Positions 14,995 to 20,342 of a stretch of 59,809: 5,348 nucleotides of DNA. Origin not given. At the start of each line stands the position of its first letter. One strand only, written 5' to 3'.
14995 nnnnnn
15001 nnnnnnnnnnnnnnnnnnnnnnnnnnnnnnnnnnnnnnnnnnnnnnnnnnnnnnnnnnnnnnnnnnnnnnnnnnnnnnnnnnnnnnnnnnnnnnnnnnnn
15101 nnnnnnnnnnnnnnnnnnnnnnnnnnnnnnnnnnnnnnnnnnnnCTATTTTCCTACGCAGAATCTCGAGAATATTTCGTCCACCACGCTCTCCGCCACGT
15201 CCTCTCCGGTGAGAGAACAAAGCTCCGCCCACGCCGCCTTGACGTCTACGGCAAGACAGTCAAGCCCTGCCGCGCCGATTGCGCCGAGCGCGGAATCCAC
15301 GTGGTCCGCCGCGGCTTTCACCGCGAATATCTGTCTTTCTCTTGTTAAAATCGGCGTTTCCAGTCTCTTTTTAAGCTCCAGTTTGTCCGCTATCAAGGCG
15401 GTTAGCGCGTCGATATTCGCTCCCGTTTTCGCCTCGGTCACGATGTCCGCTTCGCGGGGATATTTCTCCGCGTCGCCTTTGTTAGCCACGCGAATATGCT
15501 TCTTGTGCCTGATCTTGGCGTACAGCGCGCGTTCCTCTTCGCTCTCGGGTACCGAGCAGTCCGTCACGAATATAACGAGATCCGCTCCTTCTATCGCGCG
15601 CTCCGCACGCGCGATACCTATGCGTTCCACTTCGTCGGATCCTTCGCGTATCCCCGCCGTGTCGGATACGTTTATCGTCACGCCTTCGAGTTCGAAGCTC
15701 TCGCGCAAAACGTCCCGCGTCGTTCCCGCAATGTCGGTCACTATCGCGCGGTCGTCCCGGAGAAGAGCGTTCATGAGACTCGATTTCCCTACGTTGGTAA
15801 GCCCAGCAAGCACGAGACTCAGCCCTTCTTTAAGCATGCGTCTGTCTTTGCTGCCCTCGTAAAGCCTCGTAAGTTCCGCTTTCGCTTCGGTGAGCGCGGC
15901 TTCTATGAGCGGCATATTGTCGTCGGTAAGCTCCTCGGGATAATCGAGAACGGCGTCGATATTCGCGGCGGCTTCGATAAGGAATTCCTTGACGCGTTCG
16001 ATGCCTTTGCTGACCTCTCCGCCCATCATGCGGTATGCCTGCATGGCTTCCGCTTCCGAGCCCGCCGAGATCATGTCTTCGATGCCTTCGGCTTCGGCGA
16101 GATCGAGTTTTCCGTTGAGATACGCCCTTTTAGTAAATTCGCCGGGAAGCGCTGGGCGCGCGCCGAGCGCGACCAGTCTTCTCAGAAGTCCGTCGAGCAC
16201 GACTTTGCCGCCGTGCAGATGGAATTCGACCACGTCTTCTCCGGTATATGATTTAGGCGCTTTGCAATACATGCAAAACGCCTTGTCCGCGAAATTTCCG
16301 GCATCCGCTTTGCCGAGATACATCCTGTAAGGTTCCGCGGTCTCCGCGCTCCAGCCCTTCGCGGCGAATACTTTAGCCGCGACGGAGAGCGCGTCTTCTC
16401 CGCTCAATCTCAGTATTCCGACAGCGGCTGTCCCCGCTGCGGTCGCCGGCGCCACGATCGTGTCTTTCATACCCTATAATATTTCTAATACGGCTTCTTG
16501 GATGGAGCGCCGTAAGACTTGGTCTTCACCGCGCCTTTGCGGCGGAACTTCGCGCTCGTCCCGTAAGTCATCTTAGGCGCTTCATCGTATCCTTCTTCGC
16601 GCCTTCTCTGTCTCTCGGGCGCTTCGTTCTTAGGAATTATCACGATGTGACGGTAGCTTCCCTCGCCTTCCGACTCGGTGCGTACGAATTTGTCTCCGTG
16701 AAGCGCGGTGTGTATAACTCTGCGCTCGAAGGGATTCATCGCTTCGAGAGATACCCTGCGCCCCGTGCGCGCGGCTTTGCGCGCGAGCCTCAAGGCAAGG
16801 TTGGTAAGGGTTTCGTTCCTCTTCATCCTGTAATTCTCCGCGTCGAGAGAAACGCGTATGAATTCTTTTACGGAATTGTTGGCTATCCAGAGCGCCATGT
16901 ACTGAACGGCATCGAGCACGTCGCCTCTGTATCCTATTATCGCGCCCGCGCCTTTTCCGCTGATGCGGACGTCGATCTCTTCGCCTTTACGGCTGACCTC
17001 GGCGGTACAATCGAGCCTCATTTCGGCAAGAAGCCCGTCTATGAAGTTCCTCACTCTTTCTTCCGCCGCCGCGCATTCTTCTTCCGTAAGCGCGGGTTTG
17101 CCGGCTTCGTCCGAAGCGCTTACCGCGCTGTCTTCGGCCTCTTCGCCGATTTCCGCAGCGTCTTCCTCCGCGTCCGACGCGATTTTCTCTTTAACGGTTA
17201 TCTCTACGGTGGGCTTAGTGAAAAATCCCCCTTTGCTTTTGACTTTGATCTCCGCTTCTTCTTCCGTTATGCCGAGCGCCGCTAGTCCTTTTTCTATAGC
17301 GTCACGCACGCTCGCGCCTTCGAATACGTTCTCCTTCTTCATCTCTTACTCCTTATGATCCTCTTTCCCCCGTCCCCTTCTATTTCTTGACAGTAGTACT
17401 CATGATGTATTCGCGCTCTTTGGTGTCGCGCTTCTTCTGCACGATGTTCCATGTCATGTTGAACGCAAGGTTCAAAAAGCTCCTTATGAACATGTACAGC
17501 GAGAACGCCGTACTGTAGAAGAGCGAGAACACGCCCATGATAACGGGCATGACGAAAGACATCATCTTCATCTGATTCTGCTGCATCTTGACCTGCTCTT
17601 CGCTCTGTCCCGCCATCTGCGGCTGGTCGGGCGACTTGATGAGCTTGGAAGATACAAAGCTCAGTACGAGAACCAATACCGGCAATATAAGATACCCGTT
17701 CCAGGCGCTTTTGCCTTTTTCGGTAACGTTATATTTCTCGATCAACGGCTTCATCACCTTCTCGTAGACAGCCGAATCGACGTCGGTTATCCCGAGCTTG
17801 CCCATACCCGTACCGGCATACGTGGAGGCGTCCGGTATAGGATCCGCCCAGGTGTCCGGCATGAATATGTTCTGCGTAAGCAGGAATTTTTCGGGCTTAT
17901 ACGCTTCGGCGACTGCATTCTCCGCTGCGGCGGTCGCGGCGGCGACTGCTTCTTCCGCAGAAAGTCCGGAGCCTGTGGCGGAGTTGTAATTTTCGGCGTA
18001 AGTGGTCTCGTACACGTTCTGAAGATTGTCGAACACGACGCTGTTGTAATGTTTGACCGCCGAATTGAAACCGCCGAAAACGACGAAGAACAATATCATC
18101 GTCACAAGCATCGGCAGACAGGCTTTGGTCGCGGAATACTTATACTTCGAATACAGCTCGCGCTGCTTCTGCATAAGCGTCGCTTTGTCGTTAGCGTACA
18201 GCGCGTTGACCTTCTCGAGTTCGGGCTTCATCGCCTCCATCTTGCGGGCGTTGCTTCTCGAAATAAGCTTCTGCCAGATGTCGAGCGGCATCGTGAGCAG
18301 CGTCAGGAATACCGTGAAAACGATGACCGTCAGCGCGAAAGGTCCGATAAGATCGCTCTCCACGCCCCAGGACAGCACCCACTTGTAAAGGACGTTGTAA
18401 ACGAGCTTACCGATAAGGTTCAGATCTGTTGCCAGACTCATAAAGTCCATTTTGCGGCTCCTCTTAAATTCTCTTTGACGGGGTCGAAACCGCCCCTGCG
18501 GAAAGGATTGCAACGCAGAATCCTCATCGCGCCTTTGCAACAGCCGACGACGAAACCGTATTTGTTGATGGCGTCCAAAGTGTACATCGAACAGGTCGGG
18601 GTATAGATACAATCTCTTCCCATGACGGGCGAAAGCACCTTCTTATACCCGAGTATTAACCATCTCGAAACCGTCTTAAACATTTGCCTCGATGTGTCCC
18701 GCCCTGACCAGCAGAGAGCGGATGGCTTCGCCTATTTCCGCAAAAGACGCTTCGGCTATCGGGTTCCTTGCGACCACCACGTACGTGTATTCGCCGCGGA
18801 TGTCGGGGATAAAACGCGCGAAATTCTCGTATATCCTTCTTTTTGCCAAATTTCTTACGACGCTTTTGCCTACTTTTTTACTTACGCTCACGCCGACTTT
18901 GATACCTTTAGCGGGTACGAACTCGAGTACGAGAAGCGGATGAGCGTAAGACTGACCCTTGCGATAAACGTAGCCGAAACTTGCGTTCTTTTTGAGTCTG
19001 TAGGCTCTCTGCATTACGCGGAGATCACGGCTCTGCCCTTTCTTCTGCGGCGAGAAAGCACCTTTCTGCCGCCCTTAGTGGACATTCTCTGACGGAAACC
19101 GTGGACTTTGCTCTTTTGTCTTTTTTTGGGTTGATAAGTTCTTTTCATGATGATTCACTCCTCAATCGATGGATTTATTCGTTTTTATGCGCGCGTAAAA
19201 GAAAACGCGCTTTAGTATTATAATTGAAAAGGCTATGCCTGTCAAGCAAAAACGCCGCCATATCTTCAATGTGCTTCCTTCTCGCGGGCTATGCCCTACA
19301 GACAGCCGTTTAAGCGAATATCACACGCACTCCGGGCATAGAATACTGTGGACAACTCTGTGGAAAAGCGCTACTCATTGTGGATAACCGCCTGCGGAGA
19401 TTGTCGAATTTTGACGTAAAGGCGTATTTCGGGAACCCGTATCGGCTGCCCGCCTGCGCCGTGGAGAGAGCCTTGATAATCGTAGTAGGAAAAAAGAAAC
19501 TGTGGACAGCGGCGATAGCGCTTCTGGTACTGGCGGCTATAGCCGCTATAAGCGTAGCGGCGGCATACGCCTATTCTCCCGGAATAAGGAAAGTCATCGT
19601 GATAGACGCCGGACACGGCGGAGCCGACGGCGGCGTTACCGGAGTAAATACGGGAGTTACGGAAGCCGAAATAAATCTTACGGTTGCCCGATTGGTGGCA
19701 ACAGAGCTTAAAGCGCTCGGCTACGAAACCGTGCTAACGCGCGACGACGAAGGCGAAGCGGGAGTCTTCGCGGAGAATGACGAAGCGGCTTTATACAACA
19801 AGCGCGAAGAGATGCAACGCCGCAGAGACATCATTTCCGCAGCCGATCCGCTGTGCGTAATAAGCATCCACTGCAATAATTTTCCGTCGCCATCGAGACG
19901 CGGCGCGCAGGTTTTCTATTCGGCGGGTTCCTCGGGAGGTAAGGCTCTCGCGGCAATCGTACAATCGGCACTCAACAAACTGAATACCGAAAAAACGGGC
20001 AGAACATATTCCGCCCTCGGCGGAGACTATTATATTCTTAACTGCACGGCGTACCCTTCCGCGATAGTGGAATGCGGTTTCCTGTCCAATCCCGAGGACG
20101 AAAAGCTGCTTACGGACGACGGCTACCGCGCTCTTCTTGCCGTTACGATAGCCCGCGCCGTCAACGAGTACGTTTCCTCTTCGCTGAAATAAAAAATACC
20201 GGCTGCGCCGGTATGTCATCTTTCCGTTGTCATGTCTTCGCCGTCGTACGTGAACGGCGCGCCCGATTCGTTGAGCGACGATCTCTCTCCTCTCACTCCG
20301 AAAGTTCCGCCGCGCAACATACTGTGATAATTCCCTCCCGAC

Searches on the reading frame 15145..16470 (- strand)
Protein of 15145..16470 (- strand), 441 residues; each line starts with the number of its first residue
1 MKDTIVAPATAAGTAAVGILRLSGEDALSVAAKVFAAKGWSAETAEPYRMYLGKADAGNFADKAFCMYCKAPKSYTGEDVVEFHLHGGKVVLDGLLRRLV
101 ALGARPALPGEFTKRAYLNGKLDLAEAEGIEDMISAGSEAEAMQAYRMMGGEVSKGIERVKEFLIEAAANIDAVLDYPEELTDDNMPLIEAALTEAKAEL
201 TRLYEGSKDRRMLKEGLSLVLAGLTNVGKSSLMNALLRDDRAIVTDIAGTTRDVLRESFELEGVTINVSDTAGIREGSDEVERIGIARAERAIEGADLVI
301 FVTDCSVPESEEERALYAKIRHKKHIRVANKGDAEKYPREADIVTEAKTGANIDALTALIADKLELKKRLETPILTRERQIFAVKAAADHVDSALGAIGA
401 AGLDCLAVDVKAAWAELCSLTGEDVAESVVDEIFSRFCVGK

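Call 14: search_protein_families(library=pfam, proteins=[window:15145-16470:-])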
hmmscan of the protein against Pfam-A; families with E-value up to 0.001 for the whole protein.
window:15145-16470:- (441 aa): 6 families
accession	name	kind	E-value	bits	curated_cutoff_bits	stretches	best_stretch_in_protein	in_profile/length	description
PF12631.12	MnmE_helical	-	4.4e-41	141.8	40.1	1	124-438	1-211/211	MnmE helical domain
PF10396.14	TrmE_N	-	4.4e-36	124.1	29.8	1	4-121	1-117/117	GTP-binding protein TrmE N-terminus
PF01926.29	MMR_HSR1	-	2e-23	83.1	21.9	1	220-331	3-113/113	50S ribosome-binding GTPase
PF04548.22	AIG1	-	1e-06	28.6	27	1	218-316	2-104/212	AIG1 family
PF02421.24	FeoB_N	-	4.4e-06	26.7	27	1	219-308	3-91/156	Ferrous iron transport protein B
PF00350.29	Dynamin_N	-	0.00026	21.5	27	0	220-252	2-33/168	Dynamin family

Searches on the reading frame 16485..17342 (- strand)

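Call 14: search_protein_families(library=pfam, proteins=[window:16485-17342:-])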
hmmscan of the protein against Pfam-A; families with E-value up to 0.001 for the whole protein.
window:16485-17342:- (285 aa): 3 families
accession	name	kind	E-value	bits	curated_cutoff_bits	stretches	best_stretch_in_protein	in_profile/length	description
PF01424.28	R3H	-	4.5e-20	71.9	26.8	1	177-237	1-60/60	R3H domain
PF13083.13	KH_KhpA-B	-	4e-09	36.7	32.1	1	95-160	2-68/73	KhpA/KhpB, KH domain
PF14804.11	Jag_N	-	4.2e-06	27.5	25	1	7-41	1-37/50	Jag N-terminus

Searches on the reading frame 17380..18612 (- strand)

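Call 6: search_protein_families(library=pfam, proteins=[window:17380-18612:-])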
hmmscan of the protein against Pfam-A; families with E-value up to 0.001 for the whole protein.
window:17380-18612:- (410 aa): 2 families
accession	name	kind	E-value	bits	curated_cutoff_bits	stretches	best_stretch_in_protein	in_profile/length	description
PF02096.25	60KD_IMP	-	3.4e-25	89.4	35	1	93-386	2-159/163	60Kd inner membrane protein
PF09973.14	DUF2208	-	0.00013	22.2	24.3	1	97-197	23-122/231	Predicted membrane protein (DUF2208)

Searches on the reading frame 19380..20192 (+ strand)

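Call 6: search_protein_families(library=pfam, proteins=[window:19380-20192:+])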
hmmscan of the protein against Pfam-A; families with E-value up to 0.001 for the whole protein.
window:19380-20192:+ (270 aa): 1 family
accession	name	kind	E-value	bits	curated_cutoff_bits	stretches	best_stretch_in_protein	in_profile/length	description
PF01520.23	Amidase_3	-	6.5e-38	130.9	27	1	73-262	1-173/174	N-acetylmuramoyl-L-alanine amidase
